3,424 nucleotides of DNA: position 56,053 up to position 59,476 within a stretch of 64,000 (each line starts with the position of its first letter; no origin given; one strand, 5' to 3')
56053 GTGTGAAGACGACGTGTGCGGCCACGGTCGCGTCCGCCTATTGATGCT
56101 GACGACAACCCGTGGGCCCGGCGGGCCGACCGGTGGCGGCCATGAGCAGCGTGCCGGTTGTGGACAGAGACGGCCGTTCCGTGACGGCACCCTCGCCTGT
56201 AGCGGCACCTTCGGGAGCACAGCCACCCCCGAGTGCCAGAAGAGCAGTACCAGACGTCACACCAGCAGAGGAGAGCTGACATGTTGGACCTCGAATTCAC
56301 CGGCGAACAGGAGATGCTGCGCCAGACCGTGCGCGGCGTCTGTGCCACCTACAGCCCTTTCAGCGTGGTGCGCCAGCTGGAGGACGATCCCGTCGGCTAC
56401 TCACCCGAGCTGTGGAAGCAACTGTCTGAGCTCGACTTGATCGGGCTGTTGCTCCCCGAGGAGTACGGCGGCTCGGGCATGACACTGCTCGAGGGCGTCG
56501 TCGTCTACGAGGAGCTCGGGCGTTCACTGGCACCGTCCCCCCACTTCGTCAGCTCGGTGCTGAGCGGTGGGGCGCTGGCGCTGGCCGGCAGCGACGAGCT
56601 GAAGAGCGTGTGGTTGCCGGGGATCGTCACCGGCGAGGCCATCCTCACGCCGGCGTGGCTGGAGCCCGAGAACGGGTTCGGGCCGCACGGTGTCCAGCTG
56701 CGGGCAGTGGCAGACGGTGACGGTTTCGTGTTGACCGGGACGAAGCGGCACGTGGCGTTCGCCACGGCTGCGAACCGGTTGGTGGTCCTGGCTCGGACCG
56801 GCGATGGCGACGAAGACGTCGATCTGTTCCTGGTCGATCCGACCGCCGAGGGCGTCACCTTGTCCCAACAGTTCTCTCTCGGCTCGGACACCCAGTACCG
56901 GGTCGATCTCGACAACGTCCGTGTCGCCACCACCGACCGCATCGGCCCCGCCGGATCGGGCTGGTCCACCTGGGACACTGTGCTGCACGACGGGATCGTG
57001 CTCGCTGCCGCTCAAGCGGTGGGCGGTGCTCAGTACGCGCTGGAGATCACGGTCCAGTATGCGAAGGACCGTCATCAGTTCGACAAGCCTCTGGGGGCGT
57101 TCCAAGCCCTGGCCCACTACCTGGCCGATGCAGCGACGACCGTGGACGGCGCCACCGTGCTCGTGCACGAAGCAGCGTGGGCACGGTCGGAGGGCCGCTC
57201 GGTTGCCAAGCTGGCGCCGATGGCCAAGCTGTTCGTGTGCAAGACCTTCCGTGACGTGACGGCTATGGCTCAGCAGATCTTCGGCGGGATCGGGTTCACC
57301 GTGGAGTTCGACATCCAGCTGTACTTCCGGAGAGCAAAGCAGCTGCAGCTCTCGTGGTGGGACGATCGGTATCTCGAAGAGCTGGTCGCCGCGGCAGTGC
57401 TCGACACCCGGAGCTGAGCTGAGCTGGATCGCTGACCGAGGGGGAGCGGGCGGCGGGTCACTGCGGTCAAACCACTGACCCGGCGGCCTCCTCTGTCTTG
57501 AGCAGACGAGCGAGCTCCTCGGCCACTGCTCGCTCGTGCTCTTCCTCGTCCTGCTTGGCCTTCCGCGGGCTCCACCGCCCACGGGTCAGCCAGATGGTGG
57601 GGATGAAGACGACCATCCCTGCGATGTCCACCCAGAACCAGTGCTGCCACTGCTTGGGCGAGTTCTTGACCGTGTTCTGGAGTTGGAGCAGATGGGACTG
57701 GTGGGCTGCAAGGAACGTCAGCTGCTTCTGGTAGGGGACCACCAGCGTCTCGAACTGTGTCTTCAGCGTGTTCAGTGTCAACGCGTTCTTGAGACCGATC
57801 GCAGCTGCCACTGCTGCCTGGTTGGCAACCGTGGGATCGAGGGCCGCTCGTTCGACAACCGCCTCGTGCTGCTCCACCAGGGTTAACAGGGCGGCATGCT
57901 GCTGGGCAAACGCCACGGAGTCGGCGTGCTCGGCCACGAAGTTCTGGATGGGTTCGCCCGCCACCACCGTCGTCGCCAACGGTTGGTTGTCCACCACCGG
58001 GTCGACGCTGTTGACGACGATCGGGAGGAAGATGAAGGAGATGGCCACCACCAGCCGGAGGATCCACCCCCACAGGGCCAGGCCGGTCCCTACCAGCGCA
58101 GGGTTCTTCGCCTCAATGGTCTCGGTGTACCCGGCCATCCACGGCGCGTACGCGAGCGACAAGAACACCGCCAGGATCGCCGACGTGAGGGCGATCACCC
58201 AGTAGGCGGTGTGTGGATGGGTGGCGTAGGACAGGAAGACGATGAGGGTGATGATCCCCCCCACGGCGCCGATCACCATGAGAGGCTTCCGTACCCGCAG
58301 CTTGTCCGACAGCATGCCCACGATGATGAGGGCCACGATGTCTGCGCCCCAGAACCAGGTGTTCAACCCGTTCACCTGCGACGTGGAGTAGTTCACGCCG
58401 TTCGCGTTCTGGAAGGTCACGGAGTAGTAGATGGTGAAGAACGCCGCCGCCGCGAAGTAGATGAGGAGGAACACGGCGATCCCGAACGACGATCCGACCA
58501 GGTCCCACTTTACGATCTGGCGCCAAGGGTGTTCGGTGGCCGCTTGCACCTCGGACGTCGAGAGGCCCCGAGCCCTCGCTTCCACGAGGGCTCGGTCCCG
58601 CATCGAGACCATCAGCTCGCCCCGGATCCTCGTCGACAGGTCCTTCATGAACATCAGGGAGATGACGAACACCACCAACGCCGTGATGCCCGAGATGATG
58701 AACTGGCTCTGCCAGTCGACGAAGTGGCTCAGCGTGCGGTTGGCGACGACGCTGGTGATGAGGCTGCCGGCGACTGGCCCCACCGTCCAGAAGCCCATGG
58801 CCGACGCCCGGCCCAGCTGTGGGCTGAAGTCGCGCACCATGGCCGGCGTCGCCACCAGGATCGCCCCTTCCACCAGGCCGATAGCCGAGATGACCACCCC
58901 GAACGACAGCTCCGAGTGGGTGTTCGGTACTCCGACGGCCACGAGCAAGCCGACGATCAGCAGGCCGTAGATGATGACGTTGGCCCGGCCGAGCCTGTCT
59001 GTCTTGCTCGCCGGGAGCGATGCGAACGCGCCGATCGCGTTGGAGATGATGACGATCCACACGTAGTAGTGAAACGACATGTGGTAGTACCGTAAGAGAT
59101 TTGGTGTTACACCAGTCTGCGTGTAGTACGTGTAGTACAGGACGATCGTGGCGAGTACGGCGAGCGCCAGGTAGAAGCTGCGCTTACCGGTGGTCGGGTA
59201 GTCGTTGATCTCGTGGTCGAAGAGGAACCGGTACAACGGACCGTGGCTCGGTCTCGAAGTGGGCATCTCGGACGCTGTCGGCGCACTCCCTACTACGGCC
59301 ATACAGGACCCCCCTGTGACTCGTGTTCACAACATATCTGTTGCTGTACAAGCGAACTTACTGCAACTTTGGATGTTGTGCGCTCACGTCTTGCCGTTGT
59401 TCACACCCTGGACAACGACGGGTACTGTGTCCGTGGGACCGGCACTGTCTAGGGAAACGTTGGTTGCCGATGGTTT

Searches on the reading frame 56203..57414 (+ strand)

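Call 53: search_protein_families(library=pfam, proteins=[window:56203-57414:+], max_evalue=0.00001)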
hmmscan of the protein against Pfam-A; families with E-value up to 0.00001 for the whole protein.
window:56203-57414:+ (404 aa): 4 families
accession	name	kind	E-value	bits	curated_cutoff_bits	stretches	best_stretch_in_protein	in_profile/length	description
PF00441.29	Acyl-CoA_dh_1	-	5.5e-28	98.4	22.4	1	251-382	1-132/150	Acyl-CoA dehydrogenase, C-terminal domain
PF02771.21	Acyl-CoA_dh_N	-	2.8e-22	79.6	22.9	1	34-145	2-113/113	Acyl-CoA dehydrogenase, N-terminal domain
PF02770.24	Acyl-CoA_dh_M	-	2.9e-10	40.6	33.3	1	154-238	6-96/97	Acyl-CoA dehydrogenase, middle domain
PF08028.16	Acyl-CoA_dh_2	-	2.5e-09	38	22.7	1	267-379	2-124/134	Acyl-CoA dehydrogenase, C-terminal domain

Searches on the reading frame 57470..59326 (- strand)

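Call 53: search_protein_families(library=pfam, proteins=[window:57470-59326:-], max_evalue=0.00001)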
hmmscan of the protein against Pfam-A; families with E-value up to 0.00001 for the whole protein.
window:57470-59326:- (619 aa): 1 family
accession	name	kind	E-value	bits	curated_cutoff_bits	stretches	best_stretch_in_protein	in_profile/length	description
PF07690.21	MFS_1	-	1.2e-23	84.1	33.4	1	57-428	2-344/347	Major Facilitator Superfamily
